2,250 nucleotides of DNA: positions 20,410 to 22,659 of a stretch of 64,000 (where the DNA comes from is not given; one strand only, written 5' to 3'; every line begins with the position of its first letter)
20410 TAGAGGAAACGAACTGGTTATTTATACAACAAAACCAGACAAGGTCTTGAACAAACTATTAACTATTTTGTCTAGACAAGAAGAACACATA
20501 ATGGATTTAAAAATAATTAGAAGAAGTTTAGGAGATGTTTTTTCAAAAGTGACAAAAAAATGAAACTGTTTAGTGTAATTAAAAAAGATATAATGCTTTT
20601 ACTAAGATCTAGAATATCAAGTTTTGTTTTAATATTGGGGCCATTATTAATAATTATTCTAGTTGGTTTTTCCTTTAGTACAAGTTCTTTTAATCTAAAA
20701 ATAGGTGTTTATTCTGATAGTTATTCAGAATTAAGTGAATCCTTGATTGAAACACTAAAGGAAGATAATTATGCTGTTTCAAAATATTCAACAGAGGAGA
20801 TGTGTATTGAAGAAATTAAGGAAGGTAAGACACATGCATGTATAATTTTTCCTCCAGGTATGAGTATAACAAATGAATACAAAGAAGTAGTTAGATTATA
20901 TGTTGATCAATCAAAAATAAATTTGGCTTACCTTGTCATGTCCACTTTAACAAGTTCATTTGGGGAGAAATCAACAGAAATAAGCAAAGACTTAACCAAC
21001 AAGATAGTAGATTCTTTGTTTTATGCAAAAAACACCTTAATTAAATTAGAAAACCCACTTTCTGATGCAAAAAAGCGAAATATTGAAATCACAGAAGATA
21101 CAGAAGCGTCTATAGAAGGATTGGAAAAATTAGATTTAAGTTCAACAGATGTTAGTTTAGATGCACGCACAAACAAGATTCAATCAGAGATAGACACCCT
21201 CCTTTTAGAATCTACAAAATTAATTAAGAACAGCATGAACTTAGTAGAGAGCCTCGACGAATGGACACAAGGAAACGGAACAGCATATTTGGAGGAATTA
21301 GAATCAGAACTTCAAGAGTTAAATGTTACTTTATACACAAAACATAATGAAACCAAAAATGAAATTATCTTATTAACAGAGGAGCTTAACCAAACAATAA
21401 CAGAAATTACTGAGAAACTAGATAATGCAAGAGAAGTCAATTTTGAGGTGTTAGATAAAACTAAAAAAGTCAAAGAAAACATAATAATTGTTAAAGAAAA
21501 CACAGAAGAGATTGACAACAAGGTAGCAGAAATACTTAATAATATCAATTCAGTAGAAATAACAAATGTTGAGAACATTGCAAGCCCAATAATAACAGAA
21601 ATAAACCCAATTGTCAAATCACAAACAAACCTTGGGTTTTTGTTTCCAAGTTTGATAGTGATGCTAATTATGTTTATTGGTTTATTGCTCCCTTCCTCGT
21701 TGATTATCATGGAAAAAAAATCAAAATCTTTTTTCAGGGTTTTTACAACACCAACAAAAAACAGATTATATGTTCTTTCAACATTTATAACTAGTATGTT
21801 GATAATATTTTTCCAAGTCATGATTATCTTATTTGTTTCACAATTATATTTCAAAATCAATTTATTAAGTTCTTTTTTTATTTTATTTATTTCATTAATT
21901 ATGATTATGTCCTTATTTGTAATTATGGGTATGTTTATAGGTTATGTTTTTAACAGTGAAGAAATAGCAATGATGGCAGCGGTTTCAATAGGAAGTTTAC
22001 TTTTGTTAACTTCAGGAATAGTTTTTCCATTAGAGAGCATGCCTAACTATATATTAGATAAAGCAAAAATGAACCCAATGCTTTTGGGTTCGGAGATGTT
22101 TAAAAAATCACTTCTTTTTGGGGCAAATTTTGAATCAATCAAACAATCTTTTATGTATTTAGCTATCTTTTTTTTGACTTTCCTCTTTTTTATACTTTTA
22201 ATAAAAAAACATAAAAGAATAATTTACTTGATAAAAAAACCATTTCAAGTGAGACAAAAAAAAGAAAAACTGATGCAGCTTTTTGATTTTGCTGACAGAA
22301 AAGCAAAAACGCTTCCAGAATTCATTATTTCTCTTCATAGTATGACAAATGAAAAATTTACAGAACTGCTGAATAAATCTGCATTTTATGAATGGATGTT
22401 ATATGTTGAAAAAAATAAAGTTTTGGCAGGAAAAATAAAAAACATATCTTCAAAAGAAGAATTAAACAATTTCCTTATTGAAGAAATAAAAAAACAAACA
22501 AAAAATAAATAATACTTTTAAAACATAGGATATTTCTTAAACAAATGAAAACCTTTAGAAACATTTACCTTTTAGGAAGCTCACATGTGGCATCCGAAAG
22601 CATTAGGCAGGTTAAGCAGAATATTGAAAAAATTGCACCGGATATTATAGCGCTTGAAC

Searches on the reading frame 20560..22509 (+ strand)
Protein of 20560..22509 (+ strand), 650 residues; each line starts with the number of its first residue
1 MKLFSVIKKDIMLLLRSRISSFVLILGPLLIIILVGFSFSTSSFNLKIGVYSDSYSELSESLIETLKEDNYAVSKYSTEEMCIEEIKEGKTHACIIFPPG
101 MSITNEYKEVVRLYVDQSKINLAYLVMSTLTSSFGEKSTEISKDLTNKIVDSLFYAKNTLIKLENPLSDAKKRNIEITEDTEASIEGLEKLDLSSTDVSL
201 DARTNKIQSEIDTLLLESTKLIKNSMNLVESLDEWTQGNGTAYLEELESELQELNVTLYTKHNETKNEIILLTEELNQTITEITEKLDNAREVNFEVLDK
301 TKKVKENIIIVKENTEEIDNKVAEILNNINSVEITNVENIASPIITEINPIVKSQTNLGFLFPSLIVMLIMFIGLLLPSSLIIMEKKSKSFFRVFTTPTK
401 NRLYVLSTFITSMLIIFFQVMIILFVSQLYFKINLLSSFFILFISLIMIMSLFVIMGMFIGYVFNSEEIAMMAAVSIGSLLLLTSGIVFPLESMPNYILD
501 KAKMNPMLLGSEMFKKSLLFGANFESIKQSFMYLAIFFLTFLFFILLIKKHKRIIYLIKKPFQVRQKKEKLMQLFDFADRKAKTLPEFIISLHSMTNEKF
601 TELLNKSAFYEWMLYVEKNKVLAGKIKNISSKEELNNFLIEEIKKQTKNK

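Call 88: search_protein_families(library=pfam, proteins=[window:20560-22509:+], max_evalue=0.00001)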
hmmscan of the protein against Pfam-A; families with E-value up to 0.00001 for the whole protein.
window:20560-22509:+ (650 aa): 2 families
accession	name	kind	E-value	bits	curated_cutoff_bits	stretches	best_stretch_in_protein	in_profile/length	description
PF12698.13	ABC2_membrane_3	-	1.7e-29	103.4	31.6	1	22-546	5-346/347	ABC-2 family transporter protein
PF01061.29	ABC2_membrane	-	5.9e-15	55.8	26.9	1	359-516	48-208/211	ABC-2 type transporter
